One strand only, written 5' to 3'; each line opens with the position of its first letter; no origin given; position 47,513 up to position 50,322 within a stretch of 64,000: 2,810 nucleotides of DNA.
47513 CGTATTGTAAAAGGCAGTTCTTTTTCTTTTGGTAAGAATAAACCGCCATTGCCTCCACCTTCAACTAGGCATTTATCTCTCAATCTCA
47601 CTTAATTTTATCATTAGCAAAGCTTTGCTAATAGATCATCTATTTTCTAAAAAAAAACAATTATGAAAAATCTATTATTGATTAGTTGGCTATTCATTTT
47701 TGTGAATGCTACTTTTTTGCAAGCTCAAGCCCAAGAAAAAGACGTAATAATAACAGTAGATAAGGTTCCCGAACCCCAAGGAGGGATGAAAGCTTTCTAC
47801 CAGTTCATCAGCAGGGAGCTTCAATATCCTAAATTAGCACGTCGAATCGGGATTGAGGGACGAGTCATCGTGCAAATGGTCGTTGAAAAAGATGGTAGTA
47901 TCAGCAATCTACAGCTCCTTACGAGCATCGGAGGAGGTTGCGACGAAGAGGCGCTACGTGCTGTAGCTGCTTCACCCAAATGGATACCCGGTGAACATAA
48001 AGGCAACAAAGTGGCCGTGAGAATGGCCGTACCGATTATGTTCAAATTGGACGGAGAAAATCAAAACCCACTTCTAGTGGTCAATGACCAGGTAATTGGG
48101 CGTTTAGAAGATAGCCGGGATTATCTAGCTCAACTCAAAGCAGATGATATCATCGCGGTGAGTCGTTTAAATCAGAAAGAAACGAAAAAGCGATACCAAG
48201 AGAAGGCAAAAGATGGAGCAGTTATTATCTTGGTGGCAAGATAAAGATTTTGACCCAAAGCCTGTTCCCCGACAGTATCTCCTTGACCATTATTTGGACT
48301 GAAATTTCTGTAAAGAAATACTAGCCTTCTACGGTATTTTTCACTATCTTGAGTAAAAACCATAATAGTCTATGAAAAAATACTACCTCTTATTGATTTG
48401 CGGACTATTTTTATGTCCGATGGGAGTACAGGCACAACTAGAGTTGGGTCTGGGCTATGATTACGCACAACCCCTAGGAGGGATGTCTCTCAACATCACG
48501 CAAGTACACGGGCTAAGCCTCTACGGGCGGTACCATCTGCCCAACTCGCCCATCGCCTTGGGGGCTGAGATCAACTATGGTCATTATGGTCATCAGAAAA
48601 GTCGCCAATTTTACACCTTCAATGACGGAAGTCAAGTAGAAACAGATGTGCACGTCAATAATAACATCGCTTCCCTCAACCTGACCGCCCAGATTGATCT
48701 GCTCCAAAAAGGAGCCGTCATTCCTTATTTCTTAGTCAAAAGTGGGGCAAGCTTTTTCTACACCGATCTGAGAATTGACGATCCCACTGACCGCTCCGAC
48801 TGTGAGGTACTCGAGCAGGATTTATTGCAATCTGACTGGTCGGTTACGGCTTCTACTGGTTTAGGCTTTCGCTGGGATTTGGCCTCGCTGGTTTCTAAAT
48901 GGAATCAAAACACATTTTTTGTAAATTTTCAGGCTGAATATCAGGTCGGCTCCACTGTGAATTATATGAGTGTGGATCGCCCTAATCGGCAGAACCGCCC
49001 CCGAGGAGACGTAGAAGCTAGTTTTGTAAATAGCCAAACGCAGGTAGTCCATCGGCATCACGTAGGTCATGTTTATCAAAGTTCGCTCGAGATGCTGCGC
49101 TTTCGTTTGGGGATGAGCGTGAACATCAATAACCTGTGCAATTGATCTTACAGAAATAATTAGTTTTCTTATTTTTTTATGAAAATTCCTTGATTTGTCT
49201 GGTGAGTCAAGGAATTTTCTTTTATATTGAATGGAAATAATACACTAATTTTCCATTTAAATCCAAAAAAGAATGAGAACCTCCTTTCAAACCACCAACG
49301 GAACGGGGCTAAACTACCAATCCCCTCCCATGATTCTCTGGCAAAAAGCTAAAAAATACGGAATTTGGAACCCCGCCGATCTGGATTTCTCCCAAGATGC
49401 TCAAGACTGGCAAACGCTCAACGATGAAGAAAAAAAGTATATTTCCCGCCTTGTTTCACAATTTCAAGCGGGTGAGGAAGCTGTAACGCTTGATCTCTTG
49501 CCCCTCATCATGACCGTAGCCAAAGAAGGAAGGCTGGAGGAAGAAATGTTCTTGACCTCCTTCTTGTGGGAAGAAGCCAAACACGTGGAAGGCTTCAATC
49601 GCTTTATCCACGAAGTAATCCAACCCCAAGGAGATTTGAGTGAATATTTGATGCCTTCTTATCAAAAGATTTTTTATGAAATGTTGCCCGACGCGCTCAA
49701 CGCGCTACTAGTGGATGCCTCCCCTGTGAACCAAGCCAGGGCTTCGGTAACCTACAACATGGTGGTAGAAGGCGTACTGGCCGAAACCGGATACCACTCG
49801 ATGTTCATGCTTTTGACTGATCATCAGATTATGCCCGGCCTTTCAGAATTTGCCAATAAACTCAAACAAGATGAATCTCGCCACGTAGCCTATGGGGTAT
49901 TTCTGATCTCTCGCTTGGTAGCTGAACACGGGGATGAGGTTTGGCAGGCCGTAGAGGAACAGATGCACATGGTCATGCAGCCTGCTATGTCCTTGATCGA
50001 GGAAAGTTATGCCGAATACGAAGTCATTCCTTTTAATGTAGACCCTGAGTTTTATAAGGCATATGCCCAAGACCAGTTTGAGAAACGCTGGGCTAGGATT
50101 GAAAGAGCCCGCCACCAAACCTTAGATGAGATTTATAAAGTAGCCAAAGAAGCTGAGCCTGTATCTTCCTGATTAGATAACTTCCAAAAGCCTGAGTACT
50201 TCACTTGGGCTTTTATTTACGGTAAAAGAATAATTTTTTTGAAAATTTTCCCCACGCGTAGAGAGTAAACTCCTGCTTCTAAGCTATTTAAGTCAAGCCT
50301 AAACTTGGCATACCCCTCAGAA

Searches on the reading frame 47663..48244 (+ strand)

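Call 14: search_protein_families(library=pfam, proteins=[window:47663-48244:+], max_evalue=0.0001)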
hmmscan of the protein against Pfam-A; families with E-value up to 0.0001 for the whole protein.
window:47663-48244:+ (193 aa): 1 family
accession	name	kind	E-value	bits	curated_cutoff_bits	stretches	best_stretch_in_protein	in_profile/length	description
PF03544.19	TonB_C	-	6.4e-20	71.8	24.6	1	52-129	2-79/79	Gram-negative bacterial TonB protein C-terminal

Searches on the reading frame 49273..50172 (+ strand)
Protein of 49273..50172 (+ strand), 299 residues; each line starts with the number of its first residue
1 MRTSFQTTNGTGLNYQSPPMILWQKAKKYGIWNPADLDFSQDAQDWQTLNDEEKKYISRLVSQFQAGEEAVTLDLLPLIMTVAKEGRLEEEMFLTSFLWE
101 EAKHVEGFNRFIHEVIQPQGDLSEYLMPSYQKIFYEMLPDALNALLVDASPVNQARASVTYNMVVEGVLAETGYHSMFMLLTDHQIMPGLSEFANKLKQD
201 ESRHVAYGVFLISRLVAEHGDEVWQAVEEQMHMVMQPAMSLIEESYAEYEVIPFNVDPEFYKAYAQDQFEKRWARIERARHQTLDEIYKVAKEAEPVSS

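Call 14: search_protein_families(library=pfam, proteins=[window:49273-50172:+], max_evalue=0.0001)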
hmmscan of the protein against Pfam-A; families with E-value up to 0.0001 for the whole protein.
window:49273-50172:+ (299 aa): 1 family
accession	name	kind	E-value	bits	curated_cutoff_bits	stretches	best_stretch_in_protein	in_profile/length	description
PF00268.27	Ribonuc_red_sm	-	7.7e-22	78.4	33.6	1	27-257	19-249/281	Ribonucleotide reductase, small chain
